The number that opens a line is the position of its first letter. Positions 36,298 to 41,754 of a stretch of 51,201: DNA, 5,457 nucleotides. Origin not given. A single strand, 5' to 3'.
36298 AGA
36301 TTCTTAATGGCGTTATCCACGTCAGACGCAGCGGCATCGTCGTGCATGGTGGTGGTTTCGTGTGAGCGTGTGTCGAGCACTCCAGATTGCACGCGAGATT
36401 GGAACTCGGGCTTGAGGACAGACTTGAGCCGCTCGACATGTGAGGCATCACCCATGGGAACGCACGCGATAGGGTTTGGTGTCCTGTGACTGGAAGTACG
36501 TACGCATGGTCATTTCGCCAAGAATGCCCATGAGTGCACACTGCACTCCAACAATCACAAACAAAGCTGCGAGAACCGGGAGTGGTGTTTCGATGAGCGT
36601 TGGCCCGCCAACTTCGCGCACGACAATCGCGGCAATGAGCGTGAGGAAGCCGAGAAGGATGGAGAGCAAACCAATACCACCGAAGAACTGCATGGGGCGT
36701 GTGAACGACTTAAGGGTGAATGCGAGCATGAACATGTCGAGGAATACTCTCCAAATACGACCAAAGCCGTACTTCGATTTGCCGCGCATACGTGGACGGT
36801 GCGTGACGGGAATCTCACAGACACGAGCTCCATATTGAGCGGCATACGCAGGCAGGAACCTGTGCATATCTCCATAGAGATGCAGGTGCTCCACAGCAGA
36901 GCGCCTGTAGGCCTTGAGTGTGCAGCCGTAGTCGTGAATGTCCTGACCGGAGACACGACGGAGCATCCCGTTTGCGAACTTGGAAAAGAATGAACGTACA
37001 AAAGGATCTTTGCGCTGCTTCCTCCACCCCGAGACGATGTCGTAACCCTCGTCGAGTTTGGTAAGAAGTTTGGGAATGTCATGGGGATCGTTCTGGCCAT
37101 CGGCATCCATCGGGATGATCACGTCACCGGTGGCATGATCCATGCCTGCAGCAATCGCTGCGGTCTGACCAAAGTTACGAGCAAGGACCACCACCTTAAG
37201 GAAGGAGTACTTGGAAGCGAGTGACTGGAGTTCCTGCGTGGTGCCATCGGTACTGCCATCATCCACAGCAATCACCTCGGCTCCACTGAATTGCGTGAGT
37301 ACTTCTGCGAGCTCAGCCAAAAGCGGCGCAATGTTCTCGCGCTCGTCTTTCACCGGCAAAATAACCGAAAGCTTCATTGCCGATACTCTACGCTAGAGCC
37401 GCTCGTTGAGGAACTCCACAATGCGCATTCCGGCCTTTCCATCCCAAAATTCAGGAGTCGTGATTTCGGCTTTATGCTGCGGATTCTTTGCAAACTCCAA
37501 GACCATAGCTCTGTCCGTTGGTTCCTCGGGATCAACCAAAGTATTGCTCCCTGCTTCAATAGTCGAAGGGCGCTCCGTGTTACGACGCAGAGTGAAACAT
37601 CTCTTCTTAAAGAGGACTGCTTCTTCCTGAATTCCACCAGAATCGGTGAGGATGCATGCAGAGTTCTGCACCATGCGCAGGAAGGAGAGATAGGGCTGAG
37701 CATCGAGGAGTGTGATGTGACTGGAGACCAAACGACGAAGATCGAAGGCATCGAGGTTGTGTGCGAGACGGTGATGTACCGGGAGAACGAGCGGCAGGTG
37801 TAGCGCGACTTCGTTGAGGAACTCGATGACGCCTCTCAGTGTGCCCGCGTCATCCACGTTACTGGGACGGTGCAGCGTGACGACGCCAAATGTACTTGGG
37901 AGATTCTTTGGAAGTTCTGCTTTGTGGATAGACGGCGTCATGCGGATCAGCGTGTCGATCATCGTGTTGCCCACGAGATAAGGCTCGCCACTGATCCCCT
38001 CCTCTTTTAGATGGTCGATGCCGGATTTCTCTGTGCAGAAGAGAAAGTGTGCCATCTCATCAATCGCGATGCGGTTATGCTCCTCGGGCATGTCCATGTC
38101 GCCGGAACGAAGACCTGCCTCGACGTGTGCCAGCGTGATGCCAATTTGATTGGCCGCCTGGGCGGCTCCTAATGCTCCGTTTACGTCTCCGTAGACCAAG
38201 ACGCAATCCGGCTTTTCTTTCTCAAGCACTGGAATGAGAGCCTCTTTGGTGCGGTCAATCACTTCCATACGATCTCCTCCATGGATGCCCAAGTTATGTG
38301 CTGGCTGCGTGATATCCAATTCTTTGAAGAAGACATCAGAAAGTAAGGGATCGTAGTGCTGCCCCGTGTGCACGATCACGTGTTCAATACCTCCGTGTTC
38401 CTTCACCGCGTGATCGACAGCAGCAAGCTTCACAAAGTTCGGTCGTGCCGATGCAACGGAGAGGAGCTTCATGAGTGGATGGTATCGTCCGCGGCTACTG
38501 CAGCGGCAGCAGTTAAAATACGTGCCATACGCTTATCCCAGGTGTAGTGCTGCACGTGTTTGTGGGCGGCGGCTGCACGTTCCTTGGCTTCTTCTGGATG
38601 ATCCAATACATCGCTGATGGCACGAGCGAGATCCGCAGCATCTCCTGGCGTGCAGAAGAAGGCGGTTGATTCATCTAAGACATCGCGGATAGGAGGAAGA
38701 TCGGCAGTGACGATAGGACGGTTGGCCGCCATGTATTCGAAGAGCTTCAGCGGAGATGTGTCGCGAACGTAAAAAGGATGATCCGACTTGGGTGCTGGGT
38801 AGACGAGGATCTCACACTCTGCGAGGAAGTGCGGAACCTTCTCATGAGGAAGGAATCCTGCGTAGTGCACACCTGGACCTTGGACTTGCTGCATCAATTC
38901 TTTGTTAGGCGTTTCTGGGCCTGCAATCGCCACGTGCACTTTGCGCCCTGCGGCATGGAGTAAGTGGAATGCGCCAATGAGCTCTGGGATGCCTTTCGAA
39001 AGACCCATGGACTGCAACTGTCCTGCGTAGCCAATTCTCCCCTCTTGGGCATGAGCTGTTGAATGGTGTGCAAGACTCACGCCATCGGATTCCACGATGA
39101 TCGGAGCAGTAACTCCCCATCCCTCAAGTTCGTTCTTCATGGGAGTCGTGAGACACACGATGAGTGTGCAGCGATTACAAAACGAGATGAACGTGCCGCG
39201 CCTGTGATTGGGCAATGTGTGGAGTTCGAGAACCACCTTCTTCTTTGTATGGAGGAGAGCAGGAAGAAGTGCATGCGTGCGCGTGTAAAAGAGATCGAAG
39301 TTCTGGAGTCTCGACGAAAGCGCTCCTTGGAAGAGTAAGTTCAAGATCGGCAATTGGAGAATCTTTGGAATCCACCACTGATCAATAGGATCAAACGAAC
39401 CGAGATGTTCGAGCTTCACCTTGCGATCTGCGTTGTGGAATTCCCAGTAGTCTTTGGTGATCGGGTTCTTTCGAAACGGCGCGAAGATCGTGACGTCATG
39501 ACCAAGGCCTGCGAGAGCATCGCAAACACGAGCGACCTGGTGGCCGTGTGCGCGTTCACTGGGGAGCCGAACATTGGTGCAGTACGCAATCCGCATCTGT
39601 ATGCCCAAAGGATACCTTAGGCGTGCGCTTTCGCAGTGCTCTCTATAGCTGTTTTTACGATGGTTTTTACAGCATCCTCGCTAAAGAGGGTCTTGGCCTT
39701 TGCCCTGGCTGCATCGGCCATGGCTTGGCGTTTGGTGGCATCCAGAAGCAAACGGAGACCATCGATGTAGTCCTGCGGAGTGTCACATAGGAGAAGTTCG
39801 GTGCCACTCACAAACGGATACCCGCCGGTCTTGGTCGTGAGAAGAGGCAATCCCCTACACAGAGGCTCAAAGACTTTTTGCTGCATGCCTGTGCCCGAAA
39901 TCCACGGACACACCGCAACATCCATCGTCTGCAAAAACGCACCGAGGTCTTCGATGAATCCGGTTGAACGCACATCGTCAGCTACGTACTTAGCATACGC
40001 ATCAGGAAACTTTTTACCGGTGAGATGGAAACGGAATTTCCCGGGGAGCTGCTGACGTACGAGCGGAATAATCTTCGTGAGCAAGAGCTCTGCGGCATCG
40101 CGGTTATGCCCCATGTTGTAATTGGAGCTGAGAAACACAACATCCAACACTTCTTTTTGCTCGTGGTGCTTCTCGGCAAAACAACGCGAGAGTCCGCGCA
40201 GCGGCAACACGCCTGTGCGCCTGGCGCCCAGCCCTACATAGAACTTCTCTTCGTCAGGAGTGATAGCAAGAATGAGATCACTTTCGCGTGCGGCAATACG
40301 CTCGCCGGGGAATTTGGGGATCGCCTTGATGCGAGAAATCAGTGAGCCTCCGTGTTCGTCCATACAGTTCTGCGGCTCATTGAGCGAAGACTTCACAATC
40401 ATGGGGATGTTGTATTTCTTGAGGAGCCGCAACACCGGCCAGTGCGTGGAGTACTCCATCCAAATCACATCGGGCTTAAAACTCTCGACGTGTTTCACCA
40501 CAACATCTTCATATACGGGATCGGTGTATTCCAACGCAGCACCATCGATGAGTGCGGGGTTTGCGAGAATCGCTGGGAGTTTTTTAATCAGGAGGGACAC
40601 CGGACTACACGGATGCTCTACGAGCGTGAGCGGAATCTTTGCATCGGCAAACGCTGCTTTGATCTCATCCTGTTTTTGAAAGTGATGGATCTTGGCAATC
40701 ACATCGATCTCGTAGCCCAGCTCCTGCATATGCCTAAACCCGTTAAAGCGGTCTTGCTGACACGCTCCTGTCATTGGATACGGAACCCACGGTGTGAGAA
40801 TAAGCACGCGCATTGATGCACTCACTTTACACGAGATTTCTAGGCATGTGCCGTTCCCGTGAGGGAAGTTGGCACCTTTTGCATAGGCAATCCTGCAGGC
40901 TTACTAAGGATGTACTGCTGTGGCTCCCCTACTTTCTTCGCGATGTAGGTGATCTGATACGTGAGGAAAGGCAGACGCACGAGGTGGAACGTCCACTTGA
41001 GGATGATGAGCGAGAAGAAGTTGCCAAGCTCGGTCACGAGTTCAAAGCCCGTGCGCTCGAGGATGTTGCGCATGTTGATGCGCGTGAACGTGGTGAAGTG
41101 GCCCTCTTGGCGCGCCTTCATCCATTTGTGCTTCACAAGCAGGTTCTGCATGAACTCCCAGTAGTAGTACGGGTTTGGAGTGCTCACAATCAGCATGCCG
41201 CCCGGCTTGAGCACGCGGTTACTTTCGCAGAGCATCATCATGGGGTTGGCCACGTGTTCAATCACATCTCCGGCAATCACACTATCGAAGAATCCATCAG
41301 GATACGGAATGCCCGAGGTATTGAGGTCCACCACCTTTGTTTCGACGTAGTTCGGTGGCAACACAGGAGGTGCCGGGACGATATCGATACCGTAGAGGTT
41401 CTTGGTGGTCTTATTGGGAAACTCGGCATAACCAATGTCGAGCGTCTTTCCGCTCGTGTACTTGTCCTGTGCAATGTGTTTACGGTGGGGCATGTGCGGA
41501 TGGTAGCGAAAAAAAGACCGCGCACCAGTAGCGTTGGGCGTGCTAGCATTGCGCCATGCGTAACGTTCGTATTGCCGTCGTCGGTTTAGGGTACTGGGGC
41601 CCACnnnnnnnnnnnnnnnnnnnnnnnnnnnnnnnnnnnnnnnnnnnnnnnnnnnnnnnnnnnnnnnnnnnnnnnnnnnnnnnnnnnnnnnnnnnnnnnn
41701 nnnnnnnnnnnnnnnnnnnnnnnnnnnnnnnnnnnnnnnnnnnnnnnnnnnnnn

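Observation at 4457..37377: Repeated triad of methyltransferase, Dpm1/GtrB-like GT2 and GT-C membrane glycosyltransferase (four to five modules in one locus)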

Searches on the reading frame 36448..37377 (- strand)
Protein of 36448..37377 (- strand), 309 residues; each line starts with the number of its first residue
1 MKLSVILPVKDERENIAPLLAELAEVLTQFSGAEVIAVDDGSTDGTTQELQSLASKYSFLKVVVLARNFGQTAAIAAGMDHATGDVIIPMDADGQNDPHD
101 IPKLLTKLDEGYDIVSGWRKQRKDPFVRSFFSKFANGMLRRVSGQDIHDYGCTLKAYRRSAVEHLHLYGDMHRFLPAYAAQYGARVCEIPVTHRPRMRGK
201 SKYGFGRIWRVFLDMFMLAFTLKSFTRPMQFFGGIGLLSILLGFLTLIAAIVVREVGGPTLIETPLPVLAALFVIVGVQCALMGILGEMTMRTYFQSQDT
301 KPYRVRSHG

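Call 6: search_protein_families(library=pfam, proteins=[window:36448-37377:-], max_evalue=0.01)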
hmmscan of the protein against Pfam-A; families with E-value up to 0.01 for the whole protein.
window:36448-37377:- (309 aa): 3 families
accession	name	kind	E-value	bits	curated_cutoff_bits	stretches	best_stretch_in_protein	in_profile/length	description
PF00535.33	Glycos_transf_2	-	1.7e-33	116.4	23.3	1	4-164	1-166/168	Glycosyl transferase family 2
PF10111.15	Glyco_tranf_2_2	-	1.5e-05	25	27.3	1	4-101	1-99/276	Glycosyltransferase like family 2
PF13641.12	Glyco_tranf_2_3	-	0.00012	22.6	27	1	21-125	18-129/230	Glycosyltransferase like family 2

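Call 9: search_protein_families(library=ncbifam, proteins=[window:36448-37377:-], max_evalue=0.01)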
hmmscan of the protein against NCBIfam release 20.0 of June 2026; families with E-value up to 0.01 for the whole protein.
window:36448-37377:- (309 aa): 21 families
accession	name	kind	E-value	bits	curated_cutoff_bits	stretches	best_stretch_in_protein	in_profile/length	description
NF007986.1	PRK10714.1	equivalog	4.3e-58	196.8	529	1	2-299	7-302/316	undecaprenyl-phosphate 4-deoxy-4-formamido-L-arabinose transferase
NF047588.1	GlcsyltransPgfSStrep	equivalog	8.8e-42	143.4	500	1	1-301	1-298/308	glycosyltransferase PgfS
TIGR04182.1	glyco_TIGR04182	equivalog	1.6e-22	80.2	325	1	4-293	3-285/293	S-layer glycoprotein N-glycosyltransferase AglJ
NF041875.1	EPS_EpsD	equivalog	2.2e-14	53.6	370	1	3-110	1-106/325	exopolysaccharide biosynthesis glycosyltransferase EpsD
TIGR03937.1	PgaC_IcaA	equivalog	4.9e-14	52.1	422.3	1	2-107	46-149/407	poly-beta-1,6-N-acetyl-D-glucosamine synthase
NF041391.1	DPhHxTase_Halo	equivalog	5.6e-12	45.1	375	1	11-166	5-154/213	dolichyl-phosphate hexose transferase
NF058614.1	PPMAGASynPpgS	equivalog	2e-11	43.8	370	1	5-167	4-167/226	polyprenyl-phospho-N-acetylgalactosaminyl synthase PpgS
TIGR04283.1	glyco_like_mftF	equivalog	3.5e-11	43.1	182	1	3-103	1-91/221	TIGR04283 family arsenosugar biosynthesis glycosyltransferase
TIGR03965.1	mycofact_glyco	equivalog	3.6e-11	42.6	280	1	3-109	76-180/467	mycofactocin biosynthesis glycosyltransferase MftF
NF007482.0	PRK10073.1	equivalog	6.6e-11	41.8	423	1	2-106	7-108/334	glycosyltransferase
NF047683.1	TeichurnBiosyTuaG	equivalog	2.4e-08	34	400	1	3-105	8-108/252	teichuronic acid biosynthesis protein TuaG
NF010496.0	PRK13915.1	equivalog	7.1e-08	31.9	262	1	2-108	32-142/307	glucosyl-3-phosphoglycerate synthase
NF050050.1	ProtGlycPglI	equivalog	1.9e-07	30.8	500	1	2-131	3-131/306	GalNAc(5)-diNAcBac-PP-undecaprenol beta-1,3-glucosyltransferase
NF045692.1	OglycostaseCruG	equivalog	1.3e-06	27.6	600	1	2-116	42-161/386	2'-O-glycosyltransferase CruG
TIGR04242.1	nodulat_NodC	equivalog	1.4e-05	24.2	550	1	4-109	51-157/395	chitooligosaccharide synthase NodC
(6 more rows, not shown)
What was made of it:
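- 36448..37377 (-): G5: ArnC/GtrB-type GT2 with two C-terminal TM helices. NCBIfam ArnC 197 bits and PgfS 143 bits, both below their equivalog cut-offs (call 9).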

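Call 27: search_solved_structures(query=window:36448-37377:-, max_evalue=0.001)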
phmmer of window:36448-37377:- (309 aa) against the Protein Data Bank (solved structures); distinct sequences matched with E-value up to 0.001: 12.
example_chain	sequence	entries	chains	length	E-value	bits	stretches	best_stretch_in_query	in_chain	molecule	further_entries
9hwj_A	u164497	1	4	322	2.6e-54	187.6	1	2-298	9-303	Undecaprenyl-phosphate 4-deoxy-4-formamido-L-arabinose transferase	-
9bhc_C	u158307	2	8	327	2e-52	181.4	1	2-297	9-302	Undecaprenyl-phosphate 4-deoxy-4-formamido-L-arabinose transferase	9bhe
8vxh_A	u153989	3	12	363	2.9e-52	180.9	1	2-297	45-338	Undecaprenyl-phosphate 4-deoxy-4-formamido-L-arabinose transferase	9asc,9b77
5eke_A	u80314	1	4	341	2.9e-36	128.3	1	2-298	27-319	Uncharacterized glycosyltransferase sll0501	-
5ekp_C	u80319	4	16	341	3.9e-36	127.9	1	2-298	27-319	Uncharacterized glycosyltransferase sll0501 | Glycosyltransferase sll0501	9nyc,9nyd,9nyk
9nye_A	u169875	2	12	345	4.1e-36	127.8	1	2-298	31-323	Glycosyltransferase sll0501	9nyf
5mlz_A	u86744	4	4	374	5.8e-25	91.2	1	1-251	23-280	Dolichol monophosphate mannose synthase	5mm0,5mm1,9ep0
3bcv_A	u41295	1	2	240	6.8e-05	25.3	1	2-97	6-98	Putative glycosyltransferase protein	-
6yv7_B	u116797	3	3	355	0.0002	23.8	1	3-95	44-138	Glycosyl transferase, family 2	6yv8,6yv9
6yv7_A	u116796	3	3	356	0.0002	23.8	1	3-95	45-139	Glycosyl transferase, family 2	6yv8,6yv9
5tze_C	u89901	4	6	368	0.0007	22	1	1-111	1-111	Glycosyl transferase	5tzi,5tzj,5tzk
5tz8_A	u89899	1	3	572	0.00092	21.6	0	1-110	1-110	Glycosyl transferase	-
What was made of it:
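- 36448..37377 (-): PDB ArnC E 2.6e-54 over residues 2-298 and GtrB sll0501 E 3e-36 (call 27).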

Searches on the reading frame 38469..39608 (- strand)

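Call 6: search_protein_families(library=pfam, proteins=[window:38469-39608:-], max_evalue=0.01)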
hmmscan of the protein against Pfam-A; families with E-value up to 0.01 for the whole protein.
window:38469-39608:- (379 aa): 6 families
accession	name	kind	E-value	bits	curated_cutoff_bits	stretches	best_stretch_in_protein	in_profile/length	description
PF13692.12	Glyco_trans_1_4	-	1.2e-19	71.5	27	1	191-336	3-141/142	Glycosyl transferases group 1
PF00534.26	Glycos_transf_1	-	1.5e-17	64.1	26.4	1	195-350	21-171/172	Glycosyl transferases group 1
PF13524.12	Glyco_trans_1_2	-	9.1e-16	58.6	25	1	216-365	5-143/144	Glycosyl transferase-like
PF13439.12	Glyco_transf_4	-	9.8e-11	42.4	28.5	1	25-178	8-167/170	Glycosyltransferase Family 4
PF20706.3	GT4-conflict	-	0.00021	20.8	26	1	323-362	343-383/385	Family 4 Glycosyltransferase in conflict systems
PF13579.12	Glyco_trans_4_4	-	0.0021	18.9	29.7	0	23-166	5-147/158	Glycosyl transferase 4-like domain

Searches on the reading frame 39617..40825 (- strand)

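Call 6: search_protein_families(library=pfam, proteins=[window:39617-40825:-], max_evalue=0.01)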
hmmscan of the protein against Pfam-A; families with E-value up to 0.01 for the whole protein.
window:39617-40825:- (402 aa): 4 families
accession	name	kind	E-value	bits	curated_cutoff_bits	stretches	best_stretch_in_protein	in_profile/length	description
PF13692.12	Glyco_trans_1_4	-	3.1e-15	57.1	27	1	238-362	10-141/142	Glycosyl transferases group 1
PF13579.12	Glyco_trans_4_4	-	9.5e-08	33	29.7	1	31-206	12-152/158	Glycosyl transferase 4-like domain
PF13524.12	Glyco_trans_1_2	-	8.9e-07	29.4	25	1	262-378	13-130/144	Glycosyl transferase-like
PF00534.26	Glycos_transf_1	-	2.7e-05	24.2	26.4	1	276-374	66-170/172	Glycosyl transferases group 1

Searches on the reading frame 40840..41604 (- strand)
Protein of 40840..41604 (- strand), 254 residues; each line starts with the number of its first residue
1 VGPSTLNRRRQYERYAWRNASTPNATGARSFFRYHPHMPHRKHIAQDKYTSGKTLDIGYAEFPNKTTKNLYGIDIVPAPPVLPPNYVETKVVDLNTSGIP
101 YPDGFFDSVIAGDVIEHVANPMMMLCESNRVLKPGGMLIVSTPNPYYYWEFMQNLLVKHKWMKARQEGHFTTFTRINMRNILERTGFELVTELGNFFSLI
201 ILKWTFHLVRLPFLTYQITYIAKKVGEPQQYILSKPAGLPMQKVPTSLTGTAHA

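Call 6: search_protein_families(library=pfam, proteins=[window:40840-41604:-], max_evalue=0.01)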
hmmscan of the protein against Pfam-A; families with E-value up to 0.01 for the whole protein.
window:40840-41604:- (254 aa): 8 families
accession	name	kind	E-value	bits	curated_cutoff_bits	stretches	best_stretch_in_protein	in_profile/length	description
PF13489.12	Methyltransf_23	-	5e-14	52.8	27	1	69-191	46-163/164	Methyltransferase domain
PF08241.18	Methyltransf_11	-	1.3e-11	45.4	21.2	1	67-140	18-95/95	Methyltransferase domain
PF13847.12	Methyltransf_31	-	1e-05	25.7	27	1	99-160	66-121/145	Methyltransferase domain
PF13649.12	Methyltransf_25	-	0.00023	22.2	27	1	88-136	47-97/97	Methyltransferase domain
PF08242.18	Methyltransf_12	-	0.00023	22.2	30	1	95-138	54-98/98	Methyltransferase domain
PF03141.22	Methyltransf_29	-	0.00046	19.3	23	1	91-168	167-253/506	Putative S-adenosyl-L-methionine-dependent methyltransferase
PF07021.18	MetW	-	0.0069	16.5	21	1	93-161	63-127/193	Methionine biosynthesis protein MetW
PF01209.24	Ubie_methyltran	-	0.0086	15.9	20.1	0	90-140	101-151/233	ubiE/COQ5 methyltransferase family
